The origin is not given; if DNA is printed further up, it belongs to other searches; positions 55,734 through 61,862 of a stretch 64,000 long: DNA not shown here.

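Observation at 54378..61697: Five copies of an unassigned ~140-aa module ending in LR(I/L)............(I/L)ESIKG(V/L)Y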

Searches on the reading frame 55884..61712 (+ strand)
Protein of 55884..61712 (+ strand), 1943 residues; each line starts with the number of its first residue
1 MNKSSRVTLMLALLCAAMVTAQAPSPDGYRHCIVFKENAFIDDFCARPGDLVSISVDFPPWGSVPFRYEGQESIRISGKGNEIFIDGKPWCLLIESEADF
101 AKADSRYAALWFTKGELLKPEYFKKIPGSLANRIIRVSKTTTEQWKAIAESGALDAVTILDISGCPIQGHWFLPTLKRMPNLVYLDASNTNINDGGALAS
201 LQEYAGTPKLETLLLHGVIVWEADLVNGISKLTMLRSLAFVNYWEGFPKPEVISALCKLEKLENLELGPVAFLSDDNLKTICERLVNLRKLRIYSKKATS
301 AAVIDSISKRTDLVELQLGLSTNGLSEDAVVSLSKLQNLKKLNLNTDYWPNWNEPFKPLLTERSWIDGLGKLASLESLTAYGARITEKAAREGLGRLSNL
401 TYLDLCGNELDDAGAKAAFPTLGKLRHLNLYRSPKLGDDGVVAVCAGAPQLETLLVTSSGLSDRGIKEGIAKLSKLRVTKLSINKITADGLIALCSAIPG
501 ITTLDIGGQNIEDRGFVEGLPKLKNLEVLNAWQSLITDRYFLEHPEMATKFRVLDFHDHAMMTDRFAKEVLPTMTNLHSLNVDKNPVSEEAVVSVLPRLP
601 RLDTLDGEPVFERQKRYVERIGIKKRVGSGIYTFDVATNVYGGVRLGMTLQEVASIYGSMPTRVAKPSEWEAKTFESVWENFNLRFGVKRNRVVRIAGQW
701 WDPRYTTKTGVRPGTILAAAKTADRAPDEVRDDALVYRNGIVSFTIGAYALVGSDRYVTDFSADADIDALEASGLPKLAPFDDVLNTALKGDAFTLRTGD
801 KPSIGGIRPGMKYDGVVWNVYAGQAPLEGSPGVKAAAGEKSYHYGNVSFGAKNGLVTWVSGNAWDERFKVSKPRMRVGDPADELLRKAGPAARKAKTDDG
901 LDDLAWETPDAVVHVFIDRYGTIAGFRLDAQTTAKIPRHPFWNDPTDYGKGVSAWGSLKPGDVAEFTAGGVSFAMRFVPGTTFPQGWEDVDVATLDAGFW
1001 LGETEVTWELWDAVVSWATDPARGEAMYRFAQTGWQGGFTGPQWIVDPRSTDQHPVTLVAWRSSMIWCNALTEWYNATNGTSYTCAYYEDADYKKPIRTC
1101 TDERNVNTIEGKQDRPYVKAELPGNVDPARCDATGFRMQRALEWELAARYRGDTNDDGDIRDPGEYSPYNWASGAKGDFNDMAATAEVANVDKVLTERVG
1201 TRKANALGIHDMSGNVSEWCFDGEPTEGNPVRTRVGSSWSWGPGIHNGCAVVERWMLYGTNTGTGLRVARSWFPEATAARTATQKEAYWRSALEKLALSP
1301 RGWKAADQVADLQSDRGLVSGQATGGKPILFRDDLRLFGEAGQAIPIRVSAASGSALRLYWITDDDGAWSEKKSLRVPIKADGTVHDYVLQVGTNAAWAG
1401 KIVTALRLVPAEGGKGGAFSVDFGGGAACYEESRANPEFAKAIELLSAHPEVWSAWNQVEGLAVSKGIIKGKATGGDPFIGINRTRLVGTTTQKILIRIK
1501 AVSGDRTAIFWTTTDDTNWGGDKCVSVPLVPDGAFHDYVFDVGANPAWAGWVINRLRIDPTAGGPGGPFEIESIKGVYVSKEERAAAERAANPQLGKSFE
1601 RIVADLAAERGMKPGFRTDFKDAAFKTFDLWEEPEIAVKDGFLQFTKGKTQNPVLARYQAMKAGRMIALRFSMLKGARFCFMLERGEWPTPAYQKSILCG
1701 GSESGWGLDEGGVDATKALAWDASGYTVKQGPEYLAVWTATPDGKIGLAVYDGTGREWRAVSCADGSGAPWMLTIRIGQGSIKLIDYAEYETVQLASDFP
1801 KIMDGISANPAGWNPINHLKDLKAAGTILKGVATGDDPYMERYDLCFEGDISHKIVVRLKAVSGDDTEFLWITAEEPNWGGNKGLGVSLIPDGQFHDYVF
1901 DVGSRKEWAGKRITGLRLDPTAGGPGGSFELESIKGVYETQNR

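Call 4: search_protein_families(library=pfam, proteins=[window:55884-61712:+], max_evalue=1)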
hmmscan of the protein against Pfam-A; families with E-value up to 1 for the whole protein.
window:55884-61712:+ (1943 aa): 9 families
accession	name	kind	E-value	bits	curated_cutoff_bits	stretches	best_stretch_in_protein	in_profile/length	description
PF03781.23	FGE-sulfatase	-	1.3e-18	68.1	23.3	1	993-1222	32-191/255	Sulfatase-modifying factor enzyme 1-like domain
PF23598.1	LRR_14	-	5.2e-17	62.1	40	3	154-352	21-208/353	Leucine-rich repeat region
PF12799.13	LRR_4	-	4.7e-08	33.5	27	1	399-438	2-38/44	Leucine Rich repeats (2 copies)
PF24758.1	LRR_At5g56370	-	5.8e-06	26.6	27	1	149-259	5-112/227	FBD-associated F-box protein At5g56370, LRR repeats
PF13516.12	LRR_6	-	0.00016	21.9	23.4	1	398-417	3-22/24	Leucine Rich repeat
PF25013.1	LRR_Zer-1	-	0.00043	20.9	27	0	176-238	4-59/137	Zer-1-like, Leucine-rich repeats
PF00560.39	LRR_1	-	0.0053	17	20.6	0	399-411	1-13/23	Leucine Rich Repeat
PF14580.12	LRR_9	-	0.025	14.6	30.5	0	462-558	50-149/175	Leucine-rich repeat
PF13855.12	LRR_8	-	0.037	14.2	27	1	397-430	24-56/61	Leucine rich repeat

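Call 7: search_protein_families(library=ncbifam, proteins=[window:55884-61712:+], max_evalue=1)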
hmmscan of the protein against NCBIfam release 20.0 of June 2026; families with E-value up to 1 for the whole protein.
window:55884-61712:+ (1943 aa): 5 families
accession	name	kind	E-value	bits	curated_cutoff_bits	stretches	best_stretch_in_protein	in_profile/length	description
NF033189.1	internalin_A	exception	1.6e-06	26.7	1600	1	284-531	139-370/799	class 1 internalin InlA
TIGR03525.2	GldK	equivalog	3.6e-06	26.5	350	1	1134-1221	254-335/408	T9SS ring complex lipoprotein PorK/GldK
NF033188.1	internalin_H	exception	0.0005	18.8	1050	1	373-527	73-214/548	InlH/InlC2 family class 1 internalin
NF051459.1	pyoverdine_PvdO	equivalog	0.011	14.9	500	1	1196-1239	191-233/280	dihydropyoverdine dehydrogenase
TIGR03524.1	GldJ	equivalog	0.035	12.8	458.2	1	1176-1222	320-363/559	gliding motility lipoprotein GldJ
